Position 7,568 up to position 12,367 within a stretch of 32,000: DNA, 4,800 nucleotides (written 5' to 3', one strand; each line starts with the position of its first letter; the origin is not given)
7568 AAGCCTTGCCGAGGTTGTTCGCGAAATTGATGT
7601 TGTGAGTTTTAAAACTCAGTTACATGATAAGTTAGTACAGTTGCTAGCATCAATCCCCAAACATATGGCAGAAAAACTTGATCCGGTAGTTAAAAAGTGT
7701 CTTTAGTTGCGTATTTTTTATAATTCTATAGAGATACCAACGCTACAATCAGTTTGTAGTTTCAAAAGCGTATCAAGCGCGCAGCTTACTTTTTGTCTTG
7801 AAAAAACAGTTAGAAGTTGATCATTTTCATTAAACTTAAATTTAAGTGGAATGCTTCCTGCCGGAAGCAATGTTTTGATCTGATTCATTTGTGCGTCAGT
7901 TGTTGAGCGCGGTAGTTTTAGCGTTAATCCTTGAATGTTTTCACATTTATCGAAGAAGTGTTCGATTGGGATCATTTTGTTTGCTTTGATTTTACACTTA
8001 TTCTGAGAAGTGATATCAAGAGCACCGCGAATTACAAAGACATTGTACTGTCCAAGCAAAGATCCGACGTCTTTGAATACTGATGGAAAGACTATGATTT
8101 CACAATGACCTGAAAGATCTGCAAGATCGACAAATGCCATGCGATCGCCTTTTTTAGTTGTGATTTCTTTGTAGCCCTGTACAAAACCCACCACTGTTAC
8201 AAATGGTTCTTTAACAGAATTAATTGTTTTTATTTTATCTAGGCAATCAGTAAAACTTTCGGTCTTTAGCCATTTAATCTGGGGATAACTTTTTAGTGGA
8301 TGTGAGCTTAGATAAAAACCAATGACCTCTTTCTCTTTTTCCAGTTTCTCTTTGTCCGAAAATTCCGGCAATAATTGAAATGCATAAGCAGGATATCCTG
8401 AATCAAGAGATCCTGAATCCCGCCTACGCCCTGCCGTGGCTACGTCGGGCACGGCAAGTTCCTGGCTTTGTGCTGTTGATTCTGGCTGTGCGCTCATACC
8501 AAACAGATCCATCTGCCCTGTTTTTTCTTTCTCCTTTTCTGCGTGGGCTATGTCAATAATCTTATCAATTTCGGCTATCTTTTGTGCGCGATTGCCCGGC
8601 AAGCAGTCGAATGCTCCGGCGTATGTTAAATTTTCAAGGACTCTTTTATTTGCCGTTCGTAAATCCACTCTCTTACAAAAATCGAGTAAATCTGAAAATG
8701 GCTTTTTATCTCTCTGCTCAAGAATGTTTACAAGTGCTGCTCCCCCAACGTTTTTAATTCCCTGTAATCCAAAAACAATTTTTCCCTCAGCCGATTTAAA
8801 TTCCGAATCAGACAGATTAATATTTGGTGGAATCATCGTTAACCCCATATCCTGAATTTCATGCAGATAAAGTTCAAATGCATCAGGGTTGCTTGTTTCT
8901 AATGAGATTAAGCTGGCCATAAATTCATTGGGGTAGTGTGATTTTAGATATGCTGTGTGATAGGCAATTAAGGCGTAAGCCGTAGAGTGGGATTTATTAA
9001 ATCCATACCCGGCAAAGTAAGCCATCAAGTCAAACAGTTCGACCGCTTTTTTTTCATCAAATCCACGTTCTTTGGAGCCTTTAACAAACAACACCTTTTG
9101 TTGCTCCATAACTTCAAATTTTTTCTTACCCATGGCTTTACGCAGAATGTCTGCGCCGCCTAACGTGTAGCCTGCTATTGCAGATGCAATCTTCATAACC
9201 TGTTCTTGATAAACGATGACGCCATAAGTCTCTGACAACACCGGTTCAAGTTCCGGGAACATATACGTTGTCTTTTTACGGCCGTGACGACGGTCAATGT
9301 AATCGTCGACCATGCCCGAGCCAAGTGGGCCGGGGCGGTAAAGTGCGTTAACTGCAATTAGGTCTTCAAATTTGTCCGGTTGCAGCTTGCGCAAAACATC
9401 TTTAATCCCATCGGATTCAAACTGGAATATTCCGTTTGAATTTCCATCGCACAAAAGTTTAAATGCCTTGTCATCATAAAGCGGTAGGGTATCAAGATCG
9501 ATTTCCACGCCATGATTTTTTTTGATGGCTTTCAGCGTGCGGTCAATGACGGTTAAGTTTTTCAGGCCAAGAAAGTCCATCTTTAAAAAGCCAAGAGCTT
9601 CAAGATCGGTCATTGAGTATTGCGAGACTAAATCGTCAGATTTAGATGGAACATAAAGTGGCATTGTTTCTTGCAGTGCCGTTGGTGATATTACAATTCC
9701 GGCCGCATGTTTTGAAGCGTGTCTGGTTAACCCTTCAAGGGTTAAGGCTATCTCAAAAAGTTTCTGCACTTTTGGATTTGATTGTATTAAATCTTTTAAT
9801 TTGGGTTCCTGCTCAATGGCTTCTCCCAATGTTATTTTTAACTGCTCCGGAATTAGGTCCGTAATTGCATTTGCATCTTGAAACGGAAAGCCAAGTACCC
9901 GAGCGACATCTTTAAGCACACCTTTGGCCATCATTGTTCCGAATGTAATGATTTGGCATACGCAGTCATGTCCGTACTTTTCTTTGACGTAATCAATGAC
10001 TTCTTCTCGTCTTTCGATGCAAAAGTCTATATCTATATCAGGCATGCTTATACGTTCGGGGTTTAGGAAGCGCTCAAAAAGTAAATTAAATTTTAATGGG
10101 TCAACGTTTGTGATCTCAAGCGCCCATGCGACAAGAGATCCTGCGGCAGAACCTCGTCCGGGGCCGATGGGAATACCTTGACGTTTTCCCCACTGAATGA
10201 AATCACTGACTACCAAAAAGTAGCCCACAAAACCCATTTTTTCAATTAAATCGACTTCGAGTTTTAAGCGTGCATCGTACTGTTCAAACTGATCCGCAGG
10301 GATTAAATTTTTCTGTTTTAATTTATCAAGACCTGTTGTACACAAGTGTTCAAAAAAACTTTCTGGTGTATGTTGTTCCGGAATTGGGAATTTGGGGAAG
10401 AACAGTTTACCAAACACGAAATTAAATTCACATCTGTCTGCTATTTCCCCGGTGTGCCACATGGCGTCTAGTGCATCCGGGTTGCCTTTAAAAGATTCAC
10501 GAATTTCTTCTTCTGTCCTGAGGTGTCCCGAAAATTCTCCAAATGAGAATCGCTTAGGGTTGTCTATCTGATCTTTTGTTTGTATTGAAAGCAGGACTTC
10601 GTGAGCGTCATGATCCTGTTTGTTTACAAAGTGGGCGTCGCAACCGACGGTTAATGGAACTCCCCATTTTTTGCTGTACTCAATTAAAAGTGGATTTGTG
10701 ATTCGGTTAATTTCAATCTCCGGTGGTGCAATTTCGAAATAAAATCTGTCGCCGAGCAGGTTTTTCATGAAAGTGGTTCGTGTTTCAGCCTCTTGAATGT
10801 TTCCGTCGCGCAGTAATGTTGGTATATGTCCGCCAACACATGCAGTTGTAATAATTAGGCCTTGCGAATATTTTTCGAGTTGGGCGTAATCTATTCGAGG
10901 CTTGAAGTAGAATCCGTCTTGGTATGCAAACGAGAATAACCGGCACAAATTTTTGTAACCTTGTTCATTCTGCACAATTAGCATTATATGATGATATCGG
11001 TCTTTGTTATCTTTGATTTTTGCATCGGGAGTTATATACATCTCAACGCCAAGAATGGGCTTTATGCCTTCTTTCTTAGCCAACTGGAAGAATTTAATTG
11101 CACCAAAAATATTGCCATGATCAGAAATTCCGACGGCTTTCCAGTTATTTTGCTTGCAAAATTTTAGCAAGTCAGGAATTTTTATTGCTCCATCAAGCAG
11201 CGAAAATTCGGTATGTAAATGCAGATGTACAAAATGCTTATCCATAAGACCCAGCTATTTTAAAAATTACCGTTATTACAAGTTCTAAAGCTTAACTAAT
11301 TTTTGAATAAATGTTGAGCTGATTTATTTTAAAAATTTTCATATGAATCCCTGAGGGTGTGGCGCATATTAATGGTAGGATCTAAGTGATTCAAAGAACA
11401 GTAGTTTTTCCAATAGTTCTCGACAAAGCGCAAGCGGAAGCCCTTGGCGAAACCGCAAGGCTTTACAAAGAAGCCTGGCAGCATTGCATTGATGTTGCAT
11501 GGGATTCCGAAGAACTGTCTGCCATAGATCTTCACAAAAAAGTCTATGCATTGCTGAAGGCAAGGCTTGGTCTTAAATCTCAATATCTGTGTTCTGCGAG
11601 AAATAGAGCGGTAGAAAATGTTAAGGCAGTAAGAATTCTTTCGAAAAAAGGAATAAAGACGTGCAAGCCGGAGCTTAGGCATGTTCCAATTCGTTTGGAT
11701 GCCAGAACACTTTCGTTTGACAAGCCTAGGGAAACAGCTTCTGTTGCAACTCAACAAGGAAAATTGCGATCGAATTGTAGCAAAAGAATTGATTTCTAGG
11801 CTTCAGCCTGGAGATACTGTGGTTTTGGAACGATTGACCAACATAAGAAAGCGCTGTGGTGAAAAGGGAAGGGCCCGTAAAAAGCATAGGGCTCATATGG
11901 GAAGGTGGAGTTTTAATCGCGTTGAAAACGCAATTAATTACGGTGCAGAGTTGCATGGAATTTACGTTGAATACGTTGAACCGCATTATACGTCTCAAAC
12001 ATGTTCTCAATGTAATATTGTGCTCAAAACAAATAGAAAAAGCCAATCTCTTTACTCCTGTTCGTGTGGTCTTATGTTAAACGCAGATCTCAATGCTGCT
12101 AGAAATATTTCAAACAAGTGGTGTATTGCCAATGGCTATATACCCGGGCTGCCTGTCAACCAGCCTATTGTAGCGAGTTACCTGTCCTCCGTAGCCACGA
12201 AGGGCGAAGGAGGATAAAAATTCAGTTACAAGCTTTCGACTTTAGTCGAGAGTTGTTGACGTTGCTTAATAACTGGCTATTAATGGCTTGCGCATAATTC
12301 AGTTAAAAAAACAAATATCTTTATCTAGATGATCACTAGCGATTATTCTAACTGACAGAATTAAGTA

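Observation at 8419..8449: GC-rich hairpin motif with conserved loop and covarying stem in three unrelated contexts, one translated in frame inside dnaE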

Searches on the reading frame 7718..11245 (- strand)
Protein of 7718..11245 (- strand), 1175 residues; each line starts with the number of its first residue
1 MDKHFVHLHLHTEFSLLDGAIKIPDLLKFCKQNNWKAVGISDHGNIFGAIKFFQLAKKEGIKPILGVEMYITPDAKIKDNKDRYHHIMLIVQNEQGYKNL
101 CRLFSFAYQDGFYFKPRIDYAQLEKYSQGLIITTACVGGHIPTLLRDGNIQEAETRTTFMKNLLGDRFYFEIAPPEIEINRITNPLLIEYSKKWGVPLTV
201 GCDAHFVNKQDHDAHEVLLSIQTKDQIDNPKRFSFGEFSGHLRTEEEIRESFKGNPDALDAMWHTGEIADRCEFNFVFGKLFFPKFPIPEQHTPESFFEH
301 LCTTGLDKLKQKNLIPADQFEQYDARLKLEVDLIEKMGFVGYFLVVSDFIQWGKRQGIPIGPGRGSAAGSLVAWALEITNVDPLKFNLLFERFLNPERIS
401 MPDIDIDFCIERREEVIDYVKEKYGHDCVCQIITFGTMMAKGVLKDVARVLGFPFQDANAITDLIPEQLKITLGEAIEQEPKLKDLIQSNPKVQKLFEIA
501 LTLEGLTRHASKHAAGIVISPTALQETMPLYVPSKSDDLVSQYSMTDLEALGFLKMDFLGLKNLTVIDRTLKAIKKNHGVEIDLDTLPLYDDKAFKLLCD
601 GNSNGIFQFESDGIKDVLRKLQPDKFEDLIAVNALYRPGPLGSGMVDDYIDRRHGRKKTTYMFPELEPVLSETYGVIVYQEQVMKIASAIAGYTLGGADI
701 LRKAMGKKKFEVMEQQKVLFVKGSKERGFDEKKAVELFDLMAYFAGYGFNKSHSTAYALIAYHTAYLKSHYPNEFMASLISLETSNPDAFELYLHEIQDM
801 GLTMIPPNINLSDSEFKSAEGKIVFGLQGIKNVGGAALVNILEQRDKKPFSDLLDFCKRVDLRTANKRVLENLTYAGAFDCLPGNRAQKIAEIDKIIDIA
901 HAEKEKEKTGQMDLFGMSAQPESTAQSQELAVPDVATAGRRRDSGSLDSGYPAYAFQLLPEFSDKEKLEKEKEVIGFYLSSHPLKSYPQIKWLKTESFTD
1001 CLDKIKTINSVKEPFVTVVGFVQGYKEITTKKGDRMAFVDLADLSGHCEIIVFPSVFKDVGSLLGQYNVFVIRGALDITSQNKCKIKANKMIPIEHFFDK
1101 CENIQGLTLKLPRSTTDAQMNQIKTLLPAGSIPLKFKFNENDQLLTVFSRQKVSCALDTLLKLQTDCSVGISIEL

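Call 13: find_encoding_contigs(protein=window:7718-11245:-, flank=10000, max_places=6)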
Protein window:7718-11245:- (1175 aa): 1 contig read that carries it; 1 place shown.
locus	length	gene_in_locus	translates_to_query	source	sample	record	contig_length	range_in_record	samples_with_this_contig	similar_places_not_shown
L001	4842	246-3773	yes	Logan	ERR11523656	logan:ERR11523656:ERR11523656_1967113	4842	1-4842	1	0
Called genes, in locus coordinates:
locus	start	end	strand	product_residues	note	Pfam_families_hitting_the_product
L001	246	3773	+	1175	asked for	PF02811:PHP, PF07733:DNA_pol3_alpha, PF17657:DNA_pol3_finger, PF14579:HHH_6, PF01336:tRNA_anti-codon (weak)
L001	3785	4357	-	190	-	-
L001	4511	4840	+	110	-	?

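Call 17: find_homologous_proteins(query=window:7718-11245:-, max_evalue=1e-50)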
Query window:7718-11245:- (1175 aa): 8000 proteins with E <= 1e-50 among 8000 candidates; the best 120 are listed.
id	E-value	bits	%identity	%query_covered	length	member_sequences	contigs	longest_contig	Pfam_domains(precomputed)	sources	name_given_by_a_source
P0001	0.0e+0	2429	90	100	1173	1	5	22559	PF02811.27,PF14579.13,PF01336.32,PF17657.7,PF07733.19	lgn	-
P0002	0.0e+0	2395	88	100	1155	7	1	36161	PF02811.27,PF14579.13,PF01336.32,PF17657.7,PF07733.19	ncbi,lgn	-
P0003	0.0e+0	2134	79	100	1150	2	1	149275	PF02811.27,PF14579.13,PF01336.32,PF17657.7,PF07733.19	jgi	jgi:DNA polymerase-3 subunit alpha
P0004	0.0e+0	2092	76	100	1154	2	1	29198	PF02811.27,PF14579.13,PF01336.32,PF17657.7,PF07733.19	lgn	-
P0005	0.0e+0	2086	77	100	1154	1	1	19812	PF02811.27,PF14579.13,PF17657.7,PF07733.19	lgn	-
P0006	0.0e+0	1873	69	100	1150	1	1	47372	PF02811.27,PF14579.13,PF01336.32,PF17657.7,PF07733.19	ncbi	-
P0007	0.0e+0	1845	68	100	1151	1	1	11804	PF02811.27,PF14579.13,PF01336.32,PF17657.7,PF07733.19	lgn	-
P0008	0.0e+0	1820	68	100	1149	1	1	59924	PF02811.27,PF14579.13,PF01336.32,PF17657.7,PF07733.19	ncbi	-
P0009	0.0e+0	1817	68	100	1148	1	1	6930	PF02811.27,PF14579.13,PF01336.32,PF17657.7,PF07733.19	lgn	-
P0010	0.0e+0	1815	67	100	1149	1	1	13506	PF02811.27,PF14579.13,PF17657.7,PF07733.19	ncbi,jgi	jgi:DNA polymerase-3 subunit alpha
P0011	0.0e+0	1814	68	100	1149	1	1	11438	PF02811.27,PF14579.13,PF01336.32,PF17657.7,PF07733.19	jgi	jgi:DNA polymerase-3 subunit alpha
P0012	0.0e+0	1803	67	100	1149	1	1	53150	PF02811.27,PF14579.13,PF17657.7,PF07733.19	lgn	-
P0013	0.0e+0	1793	67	100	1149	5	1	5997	PF02811.27,PF14579.13,PF17657.7,PF07733.19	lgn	-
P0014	0.0e+0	1787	67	100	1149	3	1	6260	PF02811.27,PF14579.13,PF17657.7,PF07733.19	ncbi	-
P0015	0.0e+0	1786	66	100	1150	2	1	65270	PF02811.27,PF14579.13,PF01336.32,PF17657.7,PF07733.19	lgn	-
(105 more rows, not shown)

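Call 20: find_encoding_contigs(protein=P0001, flank=10000, max_places=4)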
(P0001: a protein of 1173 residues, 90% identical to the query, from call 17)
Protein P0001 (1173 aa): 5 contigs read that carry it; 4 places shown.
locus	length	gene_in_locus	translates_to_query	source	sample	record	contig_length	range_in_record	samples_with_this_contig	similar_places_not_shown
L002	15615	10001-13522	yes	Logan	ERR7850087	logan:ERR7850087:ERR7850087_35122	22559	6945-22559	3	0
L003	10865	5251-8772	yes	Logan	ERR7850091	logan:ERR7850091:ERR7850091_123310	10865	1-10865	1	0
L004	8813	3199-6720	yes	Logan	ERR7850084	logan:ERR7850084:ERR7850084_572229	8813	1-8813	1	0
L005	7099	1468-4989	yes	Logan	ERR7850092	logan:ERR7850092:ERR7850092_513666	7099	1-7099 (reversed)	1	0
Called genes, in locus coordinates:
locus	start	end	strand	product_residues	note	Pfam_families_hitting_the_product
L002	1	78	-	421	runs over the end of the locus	PF00109:ketoacyl-synt, PF00108:Thiolase_N (faint), PF02801:Ketoacyl-synt_C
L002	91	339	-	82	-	PF00550:PP-binding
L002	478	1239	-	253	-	PF00106:adh_short, PF08659:KR, PF13561:adh_short_C2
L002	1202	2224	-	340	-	PF00698:Acyl_transf_1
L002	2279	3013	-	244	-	PF13174:TPR_6 (faint), PF07719:TPR_2 (faint), PF13181:TPR_8 (faint), PF13428:TPR_14 (faint), PF25062:ARM_TT21_N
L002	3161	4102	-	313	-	PF02504:FA_synthesis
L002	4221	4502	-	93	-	PF01783:Ribosomal_L32p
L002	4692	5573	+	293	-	PF00889:EF_TS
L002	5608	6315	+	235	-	PF00696:AA_kinase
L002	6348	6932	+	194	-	PF01765:RRF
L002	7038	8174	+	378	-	PF13679:Methyltransf_32 (faint), PF13847:Methyltransf_31 (weak)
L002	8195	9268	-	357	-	PF01075:Glyco_transf_9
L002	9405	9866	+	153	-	-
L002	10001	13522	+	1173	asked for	PF02811:PHP, PF07733:DNA_pol3_alpha, PF17657:DNA_pol3_finger, PF14579:HHH_6, PF01336:tRNA_anti-codon (faint)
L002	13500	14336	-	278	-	PF06414:Zeta_toxin (faint), PF13238:AAA_18 (faint)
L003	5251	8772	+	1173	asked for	PF02811:PHP, PF07733:DNA_pol3_alpha, PF17657:DNA_pol3_finger, PF14579:HHH_6, PF01336:tRNA_anti-codon (faint)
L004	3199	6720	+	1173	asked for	PF02811:PHP, PF07733:DNA_pol3_alpha, PF17657:DNA_pol3_finger, PF14579:HHH_6, PF01336:tRNA_anti-codon (faint)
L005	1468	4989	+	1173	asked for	PF02811:PHP, PF07733:DNA_pol3_alpha, PF17657:DNA_pol3_finger, PF14579:HHH_6, PF01336:tRNA_anti-codon (faint)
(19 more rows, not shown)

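Call 21: find_encoding_contigs(protein=P0002, flank=10000, max_places=4)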
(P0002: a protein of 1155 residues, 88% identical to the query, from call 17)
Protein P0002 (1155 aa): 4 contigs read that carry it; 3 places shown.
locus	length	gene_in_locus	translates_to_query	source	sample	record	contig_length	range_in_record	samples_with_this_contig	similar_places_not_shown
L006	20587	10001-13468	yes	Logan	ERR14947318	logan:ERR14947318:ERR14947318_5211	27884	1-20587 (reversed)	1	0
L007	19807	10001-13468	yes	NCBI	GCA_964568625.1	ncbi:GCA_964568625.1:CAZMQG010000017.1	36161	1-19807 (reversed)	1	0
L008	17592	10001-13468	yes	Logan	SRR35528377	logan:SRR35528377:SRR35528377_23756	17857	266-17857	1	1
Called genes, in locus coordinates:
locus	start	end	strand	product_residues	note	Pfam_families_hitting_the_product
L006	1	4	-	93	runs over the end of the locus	PF01783:Ribosomal_L32p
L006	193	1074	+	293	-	PF00889:EF_TS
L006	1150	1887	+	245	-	PF00696:AA_kinase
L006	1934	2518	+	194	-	PF01765:RRF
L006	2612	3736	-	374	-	PF13439:Glyco_transf_4, PF00534:Glycos_transf_1, PF13692:Glyco_trans_1_4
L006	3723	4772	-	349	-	PF01075:Glyco_transf_9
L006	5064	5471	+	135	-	-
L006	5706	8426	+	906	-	-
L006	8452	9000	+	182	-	-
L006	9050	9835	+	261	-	-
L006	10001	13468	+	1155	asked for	PF02811:PHP, PF07733:DNA_pol3_alpha, PF17657:DNA_pol3_finger, PF14579:HHH_6, PF01336:tRNA_anti-codon (weak)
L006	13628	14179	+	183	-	-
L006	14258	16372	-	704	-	-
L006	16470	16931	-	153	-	-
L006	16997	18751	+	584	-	PF01039:Carboxyl_trans, PF03255:ACCA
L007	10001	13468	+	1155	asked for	PF02811:PHP, PF07733:DNA_pol3_alpha, PF17657:DNA_pol3_finger, PF14579:HHH_6, PF01336:tRNA_anti-codon (weak)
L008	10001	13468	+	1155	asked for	PF02811:PHP, PF07733:DNA_pol3_alpha, PF17657:DNA_pol3_finger, PF14579:HHH_6, PF01336:tRNA_anti-codon (weak)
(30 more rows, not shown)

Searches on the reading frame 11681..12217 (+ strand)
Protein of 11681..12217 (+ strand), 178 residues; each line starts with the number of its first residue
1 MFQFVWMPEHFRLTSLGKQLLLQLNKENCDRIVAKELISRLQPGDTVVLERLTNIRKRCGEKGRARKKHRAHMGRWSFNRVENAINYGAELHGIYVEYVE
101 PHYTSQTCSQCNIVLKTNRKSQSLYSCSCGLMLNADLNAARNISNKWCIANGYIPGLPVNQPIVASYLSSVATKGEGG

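Call 15: search_protein_families(library=pfam, proteins=[window:11681-12217:+])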
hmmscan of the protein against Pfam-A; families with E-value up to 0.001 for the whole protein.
window:11681-12217:+ (178 aa): 1 family
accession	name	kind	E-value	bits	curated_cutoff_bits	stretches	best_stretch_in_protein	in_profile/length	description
PF07282.18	Cas12f1-like_TNB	-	1.3e-19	70.5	26.3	1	78-143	1-60/60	Cas12f1-like, TNB domain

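Call 24: find_homologous_proteins(query=window:11681-12217:+, max_evalue=0.00001)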
Query window:11681-12217:+ (178 aa): 14 proteins with E <= 0.00001 among 39 candidates.
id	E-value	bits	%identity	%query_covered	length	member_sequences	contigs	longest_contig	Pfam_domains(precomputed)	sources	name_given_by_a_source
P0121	9.1e-118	408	100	100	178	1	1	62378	PF07282.19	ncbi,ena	-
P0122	6.2e-65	236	80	77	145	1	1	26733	PF07282.19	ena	-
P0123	9.5e-62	226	73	77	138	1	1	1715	PF07282.19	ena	-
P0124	2.5e-61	224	75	75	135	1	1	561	PF07282.19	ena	-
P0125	5.3e-61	223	68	81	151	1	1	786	PF07282.19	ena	-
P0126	1.0e-60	222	71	80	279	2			PF07282.19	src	-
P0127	2.0e-58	215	68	83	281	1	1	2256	PF07282.19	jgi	-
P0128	1.4e-56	209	74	70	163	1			PF07282.19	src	-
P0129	2.3e-55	205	62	80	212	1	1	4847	PF07282.19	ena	-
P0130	2.3e-50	189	87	57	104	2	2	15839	PF07282.19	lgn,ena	-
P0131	6.4e-50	187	70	66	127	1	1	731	PF07282.19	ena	-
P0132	3.3e-25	107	41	79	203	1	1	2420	PF01385.26,PF07282.19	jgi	jgi:putative transposase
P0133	6.7e-18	83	40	75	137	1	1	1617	PF07282.19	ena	-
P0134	1.7e-15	75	83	26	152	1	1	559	PF07282.19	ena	-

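Call 26: find_encoding_contigs(protein=P0122, flank=10000, max_places=3)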
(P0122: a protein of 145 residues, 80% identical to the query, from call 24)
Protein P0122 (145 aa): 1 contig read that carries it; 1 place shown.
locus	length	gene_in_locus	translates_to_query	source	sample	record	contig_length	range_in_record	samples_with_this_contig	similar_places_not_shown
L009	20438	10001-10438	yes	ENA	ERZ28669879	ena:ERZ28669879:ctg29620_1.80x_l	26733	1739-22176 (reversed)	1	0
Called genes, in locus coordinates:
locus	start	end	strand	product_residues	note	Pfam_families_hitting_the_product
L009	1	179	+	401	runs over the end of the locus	-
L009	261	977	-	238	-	PF03793:PASTA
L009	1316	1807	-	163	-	-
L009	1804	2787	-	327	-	PF13483:Lactamase_B_3, PF12706:Lactamase_B_2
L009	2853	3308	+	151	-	-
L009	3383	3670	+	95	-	-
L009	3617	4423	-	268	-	PF00091:Tubulin, PF12327:FtsZ_C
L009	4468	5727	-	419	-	PF11104:PilM_2 (faint), PF14450:FtsA (weak), PF02491:SHS2_FTSA, PF06723:MreB_Mbl, PF14450:FtsA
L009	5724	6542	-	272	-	-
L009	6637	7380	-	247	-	PF08032:SpoU_sub_bind, PF00588:SpoU_methylase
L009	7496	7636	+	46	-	-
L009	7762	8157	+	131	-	PF01712:dNK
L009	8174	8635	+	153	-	-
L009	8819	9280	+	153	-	-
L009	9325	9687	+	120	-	PF01797:Y1_Tnp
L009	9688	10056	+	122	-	PF27234:MJ0013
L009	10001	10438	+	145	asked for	PF07282:Cas12f1-like_TNB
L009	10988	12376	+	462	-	PF00078:RVT_1, PF08388:GIIM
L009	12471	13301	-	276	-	-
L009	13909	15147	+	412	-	-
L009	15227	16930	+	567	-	PF03485:Arg_tRNA_synt_N, PF00750:tRNA-synt_1d, PF09334:tRNA-synt_1g (faint), PF05746:DALR_1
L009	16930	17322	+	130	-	PF02537:CRCB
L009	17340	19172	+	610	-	PF00009:GTP_EFTU, PF03144:GTP_EFTU_D2, PF00679:EFG_C, PF06421:LepA_C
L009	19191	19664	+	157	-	PF00376:MerR, PF12728:HTH_17 (weak), PF13411:MerR_1, PF13591:MerR_2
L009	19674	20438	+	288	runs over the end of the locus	PF01435:Peptidase_M48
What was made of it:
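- On GTAG-tagged REP (RAYT-associated): An IS605 Y1 TnpA exists in a related contig (L009, call 26) but not next to copies.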

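Call 27: find_encoding_contigs(protein=P0130, flank=10000, max_places=3)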
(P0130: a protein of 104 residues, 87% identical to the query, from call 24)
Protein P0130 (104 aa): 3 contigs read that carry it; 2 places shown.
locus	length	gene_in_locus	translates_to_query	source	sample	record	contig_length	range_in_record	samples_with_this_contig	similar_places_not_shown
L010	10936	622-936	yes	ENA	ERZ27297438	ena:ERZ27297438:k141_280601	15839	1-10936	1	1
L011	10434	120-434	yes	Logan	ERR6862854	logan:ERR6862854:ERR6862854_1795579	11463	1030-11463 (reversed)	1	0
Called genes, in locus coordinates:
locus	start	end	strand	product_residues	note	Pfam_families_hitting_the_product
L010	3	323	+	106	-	?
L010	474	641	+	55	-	-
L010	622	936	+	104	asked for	PF07282:Cas12f1-like_TNB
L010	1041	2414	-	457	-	-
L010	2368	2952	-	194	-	-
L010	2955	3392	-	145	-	PF05866:RusA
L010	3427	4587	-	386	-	-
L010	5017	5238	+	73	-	PF12728:HTH_17, PF13411:MerR_1, PF00376:MerR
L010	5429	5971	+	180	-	-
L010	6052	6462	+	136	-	-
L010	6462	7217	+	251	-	PF04404:ERF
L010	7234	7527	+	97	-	-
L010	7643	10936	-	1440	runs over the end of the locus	-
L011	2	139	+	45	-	?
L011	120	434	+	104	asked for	PF07282:Cas12f1-like_TNB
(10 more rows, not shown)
